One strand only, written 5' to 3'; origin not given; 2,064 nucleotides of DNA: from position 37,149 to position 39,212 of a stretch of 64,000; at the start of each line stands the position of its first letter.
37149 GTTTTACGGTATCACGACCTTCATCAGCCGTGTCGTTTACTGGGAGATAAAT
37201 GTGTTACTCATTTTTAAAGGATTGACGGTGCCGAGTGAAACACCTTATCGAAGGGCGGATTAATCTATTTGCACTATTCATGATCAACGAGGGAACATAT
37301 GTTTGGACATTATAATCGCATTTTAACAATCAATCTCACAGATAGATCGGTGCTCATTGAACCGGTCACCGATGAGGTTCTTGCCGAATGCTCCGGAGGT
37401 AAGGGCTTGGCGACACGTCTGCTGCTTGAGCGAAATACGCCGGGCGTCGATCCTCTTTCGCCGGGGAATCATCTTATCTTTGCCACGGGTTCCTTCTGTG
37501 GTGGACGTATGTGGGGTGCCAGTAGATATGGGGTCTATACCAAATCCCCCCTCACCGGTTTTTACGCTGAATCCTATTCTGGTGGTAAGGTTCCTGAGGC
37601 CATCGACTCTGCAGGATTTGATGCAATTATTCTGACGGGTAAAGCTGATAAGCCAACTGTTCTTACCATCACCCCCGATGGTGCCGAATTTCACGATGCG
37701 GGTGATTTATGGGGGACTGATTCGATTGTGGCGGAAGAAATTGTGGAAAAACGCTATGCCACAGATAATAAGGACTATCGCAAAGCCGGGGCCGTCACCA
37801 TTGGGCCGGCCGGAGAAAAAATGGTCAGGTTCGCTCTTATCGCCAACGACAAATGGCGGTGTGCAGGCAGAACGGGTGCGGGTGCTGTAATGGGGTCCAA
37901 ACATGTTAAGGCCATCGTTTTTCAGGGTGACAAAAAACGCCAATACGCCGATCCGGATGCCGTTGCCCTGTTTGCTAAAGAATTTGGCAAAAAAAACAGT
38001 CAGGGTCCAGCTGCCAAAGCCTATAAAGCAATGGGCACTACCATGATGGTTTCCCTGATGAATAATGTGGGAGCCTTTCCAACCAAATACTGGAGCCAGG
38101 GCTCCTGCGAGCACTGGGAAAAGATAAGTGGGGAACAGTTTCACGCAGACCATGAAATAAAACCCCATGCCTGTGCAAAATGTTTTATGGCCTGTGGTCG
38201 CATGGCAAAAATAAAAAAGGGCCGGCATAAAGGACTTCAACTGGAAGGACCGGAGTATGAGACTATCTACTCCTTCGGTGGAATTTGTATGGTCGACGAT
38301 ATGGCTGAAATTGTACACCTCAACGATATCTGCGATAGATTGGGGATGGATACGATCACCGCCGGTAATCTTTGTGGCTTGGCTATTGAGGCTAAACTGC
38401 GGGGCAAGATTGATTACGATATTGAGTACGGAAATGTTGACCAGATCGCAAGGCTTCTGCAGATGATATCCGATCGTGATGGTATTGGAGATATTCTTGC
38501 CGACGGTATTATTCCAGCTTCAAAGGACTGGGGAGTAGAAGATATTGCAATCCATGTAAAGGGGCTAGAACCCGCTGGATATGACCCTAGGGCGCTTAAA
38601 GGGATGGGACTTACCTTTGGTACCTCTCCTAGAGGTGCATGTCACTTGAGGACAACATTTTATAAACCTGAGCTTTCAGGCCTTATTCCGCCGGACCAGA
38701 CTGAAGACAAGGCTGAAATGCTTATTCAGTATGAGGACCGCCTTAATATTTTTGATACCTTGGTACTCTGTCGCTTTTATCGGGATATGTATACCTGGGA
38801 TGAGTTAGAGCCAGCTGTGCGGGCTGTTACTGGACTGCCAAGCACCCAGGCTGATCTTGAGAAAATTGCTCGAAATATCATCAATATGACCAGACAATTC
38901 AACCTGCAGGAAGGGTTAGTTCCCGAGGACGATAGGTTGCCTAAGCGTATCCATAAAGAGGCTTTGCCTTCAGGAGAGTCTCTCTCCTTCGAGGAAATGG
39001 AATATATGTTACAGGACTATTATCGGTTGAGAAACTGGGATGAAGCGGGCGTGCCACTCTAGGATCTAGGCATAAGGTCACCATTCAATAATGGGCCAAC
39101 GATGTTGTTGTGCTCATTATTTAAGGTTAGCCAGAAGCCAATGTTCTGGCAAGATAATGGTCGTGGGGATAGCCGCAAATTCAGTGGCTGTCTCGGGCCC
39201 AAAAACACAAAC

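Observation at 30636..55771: Candidate anaerobic 5-aminovalerate (or GABA) to glutarate to crotonyl-CoA pathway using a tungsten AOR instead of an NAD-dependent semialdehyde dehydrogenase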

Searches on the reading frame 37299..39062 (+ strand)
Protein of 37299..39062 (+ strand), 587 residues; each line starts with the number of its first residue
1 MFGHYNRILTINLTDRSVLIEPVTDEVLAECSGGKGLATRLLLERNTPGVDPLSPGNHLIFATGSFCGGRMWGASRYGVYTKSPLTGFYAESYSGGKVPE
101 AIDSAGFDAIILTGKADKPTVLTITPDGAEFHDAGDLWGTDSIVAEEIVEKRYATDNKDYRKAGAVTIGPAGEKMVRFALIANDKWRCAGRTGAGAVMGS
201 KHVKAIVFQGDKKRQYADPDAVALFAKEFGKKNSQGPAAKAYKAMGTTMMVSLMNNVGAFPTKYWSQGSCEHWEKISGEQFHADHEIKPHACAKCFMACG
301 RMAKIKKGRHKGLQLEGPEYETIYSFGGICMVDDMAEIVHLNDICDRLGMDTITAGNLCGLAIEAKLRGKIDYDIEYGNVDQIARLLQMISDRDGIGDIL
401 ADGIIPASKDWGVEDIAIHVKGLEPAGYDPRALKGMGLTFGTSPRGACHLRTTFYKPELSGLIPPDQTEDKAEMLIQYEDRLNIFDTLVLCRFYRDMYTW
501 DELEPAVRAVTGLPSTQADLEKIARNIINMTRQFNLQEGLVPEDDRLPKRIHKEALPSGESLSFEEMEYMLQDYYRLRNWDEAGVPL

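Call 3: search_protein_families(library=pfam, proteins=[window:37299-39062:+])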
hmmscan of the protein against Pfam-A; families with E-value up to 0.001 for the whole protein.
window:37299-39062:+ (587 aa): 2 families
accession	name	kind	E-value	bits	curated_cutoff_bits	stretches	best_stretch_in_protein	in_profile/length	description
PF01314.23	AFOR_C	-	1.7e-117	393.2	27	1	227-586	4-375/385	Aldehyde ferredoxin oxidoreductase, domains 2 & 3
PF02730.20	AFOR_N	-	2.3e-67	227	29.8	1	7-210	2-198/199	Aldehyde ferredoxin oxidoreductase, N-terminal domain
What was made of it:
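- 37299..39062 (+): AOR-family (tungsto)pterin aldehyde:ferredoxin oxidoreductase. Proposed glutarate-semialdehyde oxidoreductase. AFOR_N and AFOR_C domains (call 3).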

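Call 5: search_protein_families(library=ncbifam, proteins=[window:37299-39062:+], max_evalue=0.00001)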
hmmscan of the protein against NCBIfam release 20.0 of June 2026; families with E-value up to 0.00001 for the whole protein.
window:37299-39062:+ (587 aa): 2 families
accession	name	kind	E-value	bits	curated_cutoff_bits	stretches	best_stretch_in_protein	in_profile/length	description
NF007354.0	PRK09849.1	equivalog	8.2e-37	127.1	868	1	3-219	7-216/703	aldehyde ferredoxin oxidoreductase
NF040818.1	GAPOR_Arch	equivalog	1.4e-10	40.1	1300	1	46-131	41-125/654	glyceraldehyde-3-phosphate:ferredoxin oxidoreductase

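Call 11: find_encoding_contigs(protein=window:37299-39062:+, flank=10000, max_places=6)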
Protein window:37299-39062:+ (587 aa): 4 contigs read that carry it; 3 places shown.
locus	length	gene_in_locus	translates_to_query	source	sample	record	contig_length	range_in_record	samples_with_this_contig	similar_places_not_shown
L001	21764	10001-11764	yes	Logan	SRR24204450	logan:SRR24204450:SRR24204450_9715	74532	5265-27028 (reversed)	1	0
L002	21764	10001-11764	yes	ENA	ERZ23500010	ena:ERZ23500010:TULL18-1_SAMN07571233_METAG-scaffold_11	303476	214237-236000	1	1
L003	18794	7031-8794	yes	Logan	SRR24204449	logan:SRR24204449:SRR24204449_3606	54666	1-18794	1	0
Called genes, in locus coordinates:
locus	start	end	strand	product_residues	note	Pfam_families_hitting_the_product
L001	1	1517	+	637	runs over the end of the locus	PF01336:tRNA_anti-codon, PF00152:tRNA-synt_2, PF02938:GAD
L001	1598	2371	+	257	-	PF01925:TauE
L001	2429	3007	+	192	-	PF03831:YjdM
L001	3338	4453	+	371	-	PF01855:POR_N, PF02780:Transketolase_C (weak), PF17147:PFOR_II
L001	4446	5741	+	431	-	PF02775:TPP_enzyme_C, PF01558:POR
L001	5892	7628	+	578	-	PF00989:PAS (weak), PF00989:PAS, PF08448:PAS_4, PF13426:PAS_9, PF00158:Sigma54_activat, PF14532:Sigma54_activ_2, PF25601:AAA_lid_14, PF18024:HTH_50, +4 more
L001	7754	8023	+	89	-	-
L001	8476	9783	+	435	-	PF00202:Aminotran_3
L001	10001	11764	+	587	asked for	PF02730:AFOR_N, PF01314:AFOR_C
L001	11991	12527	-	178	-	PF00582:Usp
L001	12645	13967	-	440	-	PF06808:DctM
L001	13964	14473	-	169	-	PF04290:DctQ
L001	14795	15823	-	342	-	PF03480:DctP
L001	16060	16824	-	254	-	PF01144:CoA_trans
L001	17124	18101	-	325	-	PF01144:CoA_trans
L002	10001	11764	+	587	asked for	PF02730:AFOR_N, PF01314:AFOR_C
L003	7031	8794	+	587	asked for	PF02730:AFOR_N, PF01314:AFOR_C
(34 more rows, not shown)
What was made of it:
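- Checked: CtA is 325 aa and CtB is 254 aa by the gene calls on the same contig (call 11).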

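Call 12: find_homologous_proteins(query=window:37299-39062:+, max_evalue=1e-30)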
Query window:37299-39062:+ (587 aa): 7971 proteins with E <= 1e-30 among 8000 candidates; the best 120 are listed.
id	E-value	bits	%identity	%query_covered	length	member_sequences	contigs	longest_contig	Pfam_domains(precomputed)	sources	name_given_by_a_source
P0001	0.0e+0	1374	100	100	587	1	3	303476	PF02730.21,PF01314.24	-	-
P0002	0.0e+0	1235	88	100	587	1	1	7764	PF02730.21,PF01314.24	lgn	-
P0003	0.0e+0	1235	88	100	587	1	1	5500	PF02730.21,PF01314.24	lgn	-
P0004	0.0e+0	1233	88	100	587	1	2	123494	PF02730.21,PF01314.24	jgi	jgi:aldehyde:ferredoxin oxidoreductase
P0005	0.0e+0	1232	88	100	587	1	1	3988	PF02730.21,PF01314.24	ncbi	-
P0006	0.0e+0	1226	88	100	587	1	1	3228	PF02730.21,PF01314.24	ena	-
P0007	0.0e+0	1226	88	100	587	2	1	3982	PF02730.21,PF01314.24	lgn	-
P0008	0.0e+0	1226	88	100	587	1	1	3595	PF02730.21,PF01314.24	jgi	-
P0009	0.0e+0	1225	88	100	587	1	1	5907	PF02730.21,PF01314.24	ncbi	-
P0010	0.0e+0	1222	87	100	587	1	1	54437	PF02730.21,PF01314.24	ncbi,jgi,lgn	ncbi:MAG: aldehyde:ferredoxin oxidoreductase [Desulforhopalus sp.]|jgi:aldehyde:ferredoxin oxidoredu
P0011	0.0e+0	1200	86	100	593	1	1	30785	PF02730.21,PF01314.24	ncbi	-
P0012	0.0e+0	1200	86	100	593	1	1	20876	PF02730.21,PF01314.24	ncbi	-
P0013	0.0e+0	1200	86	100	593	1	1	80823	PF02730.21,PF01314.24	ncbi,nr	ncbi:MAG: aldehyde ferredoxin oxidoreductase family protein [Desulfobulbaceae bacterium]|nr:aldehyde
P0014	0.0e+0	1197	86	100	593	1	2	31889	PF02730.21,PF01314.24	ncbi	-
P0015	0.0e+0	1194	85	100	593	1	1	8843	PF02730.21,PF01314.24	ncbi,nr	ncbi:MAG: aldehyde ferredoxin oxidoreductase family protein [Desulfobulbaceae bacterium]|nr:aldehyde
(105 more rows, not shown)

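Call 14: find_related_loci(query=A1, collection=genome_contigs, flank=10000)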
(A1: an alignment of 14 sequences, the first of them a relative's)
Query A1 (587 aa) in genome_contigs; peptide patterns used: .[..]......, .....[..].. (x = any residue, [..] = any of these).
216 stretches matched a pattern; 198 encode a relative of the query (tblastn E <= 1e-3); the best 80 are kept; 80 distinct loci.
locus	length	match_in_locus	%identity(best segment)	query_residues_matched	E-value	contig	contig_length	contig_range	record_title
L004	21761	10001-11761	87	1-587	0e+0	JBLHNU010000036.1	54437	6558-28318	MAG: Desulforhopalus sp. isolate 3300055726_39 Ga0535650_0000519, whole genome shotgun sequence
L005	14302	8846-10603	84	1-586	0e+0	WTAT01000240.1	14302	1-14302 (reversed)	MAG: Desulforhopalus sp. isolate GLR1684 c_000000823775, whole genome shotgun sequence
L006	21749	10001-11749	84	1-583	0e+0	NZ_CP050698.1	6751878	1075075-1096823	Desulfosediminicola flagellatus strain IMCC35005 chromosome, complete genome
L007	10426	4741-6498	81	1-586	0e+0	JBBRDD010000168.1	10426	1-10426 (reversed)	MAG: Desulfobulbales bacterium isolate Co_metawrap_2436 Cmw_2436_k141_28930388_length_10426_cov_20.3855, whole genome sh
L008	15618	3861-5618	80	1-586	0e+0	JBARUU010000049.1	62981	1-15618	MAG: Desulforhopalus sp. isolate MFD12129_ilm_asm_bin19 k127_42091, whole genome shotgun sequence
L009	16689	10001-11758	80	1-586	0e+0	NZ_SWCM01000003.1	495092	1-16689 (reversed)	Desulfopila sp. IMCC35006 NODE_3_length_495092_cov_108.402095, whole genome shotgun sequence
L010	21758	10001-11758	79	1-586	0e+0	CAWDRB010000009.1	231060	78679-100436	MAG: uncultured delta proteobacterium isolate MFD04716.bin.2.141 genome assembly, contig: contig_25806, whole genome sho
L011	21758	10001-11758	78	1-586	0e+0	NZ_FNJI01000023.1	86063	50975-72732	Desulforhopalus singaporensis strain DSM 12130, whole genome shotgun sequence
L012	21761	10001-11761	80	1-587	0e+0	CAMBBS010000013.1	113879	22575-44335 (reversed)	MAG: Desulfopila aestuarii DSM 18488 isolate MiH-14oct19-162 genome assembly, contig: MiH-14oct19-C156, whole genome sho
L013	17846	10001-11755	76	1-585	0e+0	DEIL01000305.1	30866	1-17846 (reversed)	MAG TPA_asm: Desulfobulbaceae bacterium UBA2775 UBA2775_contig_8392, whole genome shotgun sequence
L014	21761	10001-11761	75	1-587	0e+0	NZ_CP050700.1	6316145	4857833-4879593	Desulfopila sp. IMCC35008 chromosome, complete genome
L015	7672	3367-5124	74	1-586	0e+0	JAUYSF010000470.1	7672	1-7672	MAG: Desulfoprunum sp. isolate C5_metabat.bin.56 C5_k141_36975, whole genome shotgun sequence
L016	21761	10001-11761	86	1-587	0e+0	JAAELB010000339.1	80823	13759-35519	MAG: Desulfobulbaceae bacterium isolate Bco_9 BcoG_CONTIG823512, whole genome shotgun sequence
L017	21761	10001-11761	77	1-587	0e+0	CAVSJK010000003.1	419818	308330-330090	MAG: uncultured delta proteobacterium isolate MFD01721.bin.1.248 genome assembly, contig: contig_26793, whole genome sho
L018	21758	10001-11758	73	1-586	0e+0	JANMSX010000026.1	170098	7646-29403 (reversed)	MAG: Desulfobulbaceae bacterium isolate SOY_29_metabat_314 SOY_29_k141_1790204, whole genome shotgun sequence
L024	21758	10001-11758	70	1-586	0e+0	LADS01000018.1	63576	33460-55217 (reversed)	MAG: Desulfobulbaceae bacterium BRH_c16a BRHa_1006369, whole genome shotgun sequence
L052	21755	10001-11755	69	1-586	0e+0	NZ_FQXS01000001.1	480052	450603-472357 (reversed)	Desulfofustis glycolicus DSM 9705, whole genome shotgun sequence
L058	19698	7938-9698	68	1-587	0e+0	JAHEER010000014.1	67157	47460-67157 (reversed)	MAG: Desulfobulbaceae bacterium isolate Ww282 NODE_443_length_67157_cov_4.804717, whole genome shotgun sequence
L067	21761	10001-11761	67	1-587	0e+0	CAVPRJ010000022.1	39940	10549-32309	MAG: uncultured delta proteobacterium isolate MFD09779.bin.2.50 genome assembly, contig: contig_9592, whole genome shotg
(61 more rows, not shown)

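Call 20: search_solved_structures(query=window:37299-39062:+, max_evalue=1e-10)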
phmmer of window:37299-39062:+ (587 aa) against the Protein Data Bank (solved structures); distinct sequences matched with E-value up to 1e-10: 9.
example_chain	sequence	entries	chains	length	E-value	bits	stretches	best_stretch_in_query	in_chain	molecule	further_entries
9mqx_D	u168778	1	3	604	7.3e-112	378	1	1-586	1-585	Aldehyde:ferredoxin oxidoreductase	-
1aor_A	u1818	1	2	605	3.9e-108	365.7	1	1-584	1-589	ALDEHYDE FERREDOXIN OXIDOREDUCTASE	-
8c0z_A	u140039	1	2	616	8.2e-89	301.9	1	4-586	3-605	Aldehyde:ferredoxin oxidoreductase,tungsten-containing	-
9g7j_A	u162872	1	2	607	2.2e-86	293.9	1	1-586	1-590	Aldehyde ferredoxin oxidoreductase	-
1b25_A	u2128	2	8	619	5.1e-79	269.6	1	1-586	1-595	PROTEIN (FORMALDEHYDE FERREDOXIN OXIDOREDUCTASE) | FORMALDEHYDE FERREDOXIN OXIDOREDUCTASE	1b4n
9q1t_A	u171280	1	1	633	2.5e-74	254.1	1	3-586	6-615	Tungsten-dependent aldehyde oxidoreductase WOR83 from Haloferax volcanii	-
6x6u_A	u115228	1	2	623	1.7e-43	152.2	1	1-586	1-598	Formaldehyde:ferredoxin oxidoreductase wor5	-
6x1o_A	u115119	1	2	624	1.7e-43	152.2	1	1-586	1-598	Formaldehyde:ferredoxin oxidoreductase wor5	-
4z3w_A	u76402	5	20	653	1.9e-35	125.7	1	8-416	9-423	Benzoyl-CoA reductase, putative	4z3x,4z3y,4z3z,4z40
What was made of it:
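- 37299..39062 (+): Closest solved relatives are 9MQX and 1AOR at 378 and 366 bits (call 20).
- Closest known: Pyrococcus furiosus formaldehyde ferredoxin oxidoreductase. Different: The window enzyme is closer to AOR sensu stricto (366-378 bits) than to FOR (270 bits) (call 20).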

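Call 27: search_protein_families(library=ncbifam, proteins=[L052:11799-12701:+, L013:11837-13186:+], max_evalue=1e-30)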
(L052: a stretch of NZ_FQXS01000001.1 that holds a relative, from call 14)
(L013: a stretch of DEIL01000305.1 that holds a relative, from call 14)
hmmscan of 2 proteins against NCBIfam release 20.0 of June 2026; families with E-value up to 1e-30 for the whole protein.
L052:11799-12701:+ (300 aa): 6 families
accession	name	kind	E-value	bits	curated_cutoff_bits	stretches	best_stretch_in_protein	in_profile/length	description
TIGR01505.1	tartro_sem_red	equivalog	5.8e-80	268.6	340.75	1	5-292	1-288/291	2-hydroxy-3-oxopropionate reductase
NF008592.0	PRK11559.1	equivalog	1.5e-70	237.8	397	1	3-281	2-280/296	2-hydroxy-3-oxopropionate reductase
NF011633.0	PRK15059.1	equivalog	5.2e-64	216.2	451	1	4-292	1-288/292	2-hydroxy-3-oxopropionate reductase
TIGR01692.1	HIBADH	equivalog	1.6e-59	201.6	291.6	1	8-280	1-280/288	3-hydroxyisobutyrate dehydrogenase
NF043037.1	ThreonDh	equivalog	4.1e-54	184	350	1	3-283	2-283/297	L-threonate dehydrogenase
NF012005.0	PRK15461.1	equivalog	8.6e-40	136.8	348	1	5-276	3-275/298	sulfolactaldehyde 3-reductase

L013:11837-13186:+ (449 aa): 5 families
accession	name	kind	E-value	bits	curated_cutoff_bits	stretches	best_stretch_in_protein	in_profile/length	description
NF006929.0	PRK09414.1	equivalog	9e-223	740.1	536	1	5-449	12-445/445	NADP-specific glutamate dehydrogenase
NF010634.0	PRK14031.1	equivalog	1.9e-200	666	822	1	8-449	11-444/444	NADP-specific glutamate dehydrogenase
NF010633.0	PRK14030.1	subfamily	8.9e-188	624.9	743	1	6-449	9-445/445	glutamate dehydrogenase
NF040817.1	GdhA_Arch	equivalog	7.6e-62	209.8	750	1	40-449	24-417/419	glutamate dehydrogenase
NF041398.1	GluDhGdhB_Halo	equivalog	3.9e-58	197.3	620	1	40-421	21-383/410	glutamate dehydrogenase GdhB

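Call 28: search_protein_families(library=pfam, proteins=[L004:11864-14995:+, L009:5684-6289:+, L009:6471-7109:+, L009:11837-12067:+, L016:7735-8004:+, L004:5027-6061:+, L014:11898-14822:+, L024:5346-8405:+, L006:12250-14703:-], max_evalue=0.01)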
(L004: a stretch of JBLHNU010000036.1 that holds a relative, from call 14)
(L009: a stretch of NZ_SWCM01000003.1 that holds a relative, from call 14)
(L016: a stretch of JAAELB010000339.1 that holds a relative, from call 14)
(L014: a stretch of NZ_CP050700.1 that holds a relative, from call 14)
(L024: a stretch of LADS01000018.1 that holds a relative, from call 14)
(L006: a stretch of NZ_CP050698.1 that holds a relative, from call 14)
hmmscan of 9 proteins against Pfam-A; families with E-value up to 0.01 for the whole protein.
L004:11864-14995:+ (1043 aa): 2 families
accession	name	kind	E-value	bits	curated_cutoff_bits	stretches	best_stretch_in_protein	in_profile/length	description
PF00208.27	ELFV_dehydrog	-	1.2e-19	71.4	23.4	1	662-880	1-180/241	Glutamate/Leucine/Phenylalanine/Valine dehydrogenase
PF05088.18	Bac_GDH_CD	-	1e-11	44.5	22.8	1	423-626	17-231/497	Bacterial NAD-glutamate dehydrogenase, catalytic domain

L009:5684-6289:+ (201 aa): 1 family
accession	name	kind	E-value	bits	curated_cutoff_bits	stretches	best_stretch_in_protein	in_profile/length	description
PF01184.24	Gpr1_Fun34_YaaH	-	4.1e-24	85.8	25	1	12-176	14-188/207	GPR1/FUN34/yaaH family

L009:6471-7109:+ (212 aa): 1 family
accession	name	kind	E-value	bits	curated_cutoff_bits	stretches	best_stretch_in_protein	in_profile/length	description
PF01184.24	Gpr1_Fun34_YaaH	-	2.9e-25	89.5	25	1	16-190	14-188/207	GPR1/FUN34/yaaH family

L009:11837-12067:+ (76 aa): 2 families
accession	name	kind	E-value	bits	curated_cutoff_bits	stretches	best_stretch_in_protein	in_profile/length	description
PF03444.21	HrcA_DNA-bdg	-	0.0012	18.9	21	1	6-58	5-56/79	Winged helix-turn-helix transcription repressor, HrcA DNA-binding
PF02082.26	Rrf2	-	0.0088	16.6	30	1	9-57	7-55/132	Iron-dependent Transcriptional regulator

L016:7735-8004:+ (89 aa): 0 families

L004:5027-6061:+ (344 aa): 1 family
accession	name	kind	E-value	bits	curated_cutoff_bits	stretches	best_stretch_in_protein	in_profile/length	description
PF04055.27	Radical_SAM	-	4.3e-13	50.2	29.5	2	116-231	47-158/166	Radical SAM superfamily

L014:11898-14822:+ (974 aa): 5 families
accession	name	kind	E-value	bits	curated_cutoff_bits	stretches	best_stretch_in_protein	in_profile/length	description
PF02913.24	FAD-oxidase_C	-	9.5e-43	147.1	21.2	1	274-522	2-248/248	FAD linked oxidases, C-terminal domain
PF01565.28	FAD_binding_4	-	2.8e-35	121.5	26.4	1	37-174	1-138/139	FAD binding domain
PF13534.11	Fer4_17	-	2.7e-08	34.7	22.2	1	561-639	1-61/61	4Fe-4S dicluster domain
PF13183.11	Fer4_8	-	4.8e-07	30.7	27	1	559-638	2-68/68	4Fe-4S dicluster domain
PF13237.11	Fer4_10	-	0.00047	20.5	25.5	0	621-641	6-26/53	4Fe-4S dicluster domain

L024:5346-8405:+ (1019 aa): 3 families
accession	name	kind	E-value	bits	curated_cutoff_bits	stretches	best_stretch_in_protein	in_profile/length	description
PF00208.27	ELFV_dehydrog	-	7.2e-27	95.1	23.4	1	627-888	2-217/241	Glutamate/Leucine/Phenylalanine/Valine dehydrogenase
PF05088.18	Bac_GDH_CD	-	4.8e-19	68.7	22.8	1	414-887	16-478/497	Bacterial NAD-glutamate dehydrogenase, catalytic domain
PF21078.2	GDH_HM3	-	0.00068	20.1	24.6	1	350-378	38-66/66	Glutamate dehydrogenase, helical motif 3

L006:12250-14703:- (817 aa): 0 families
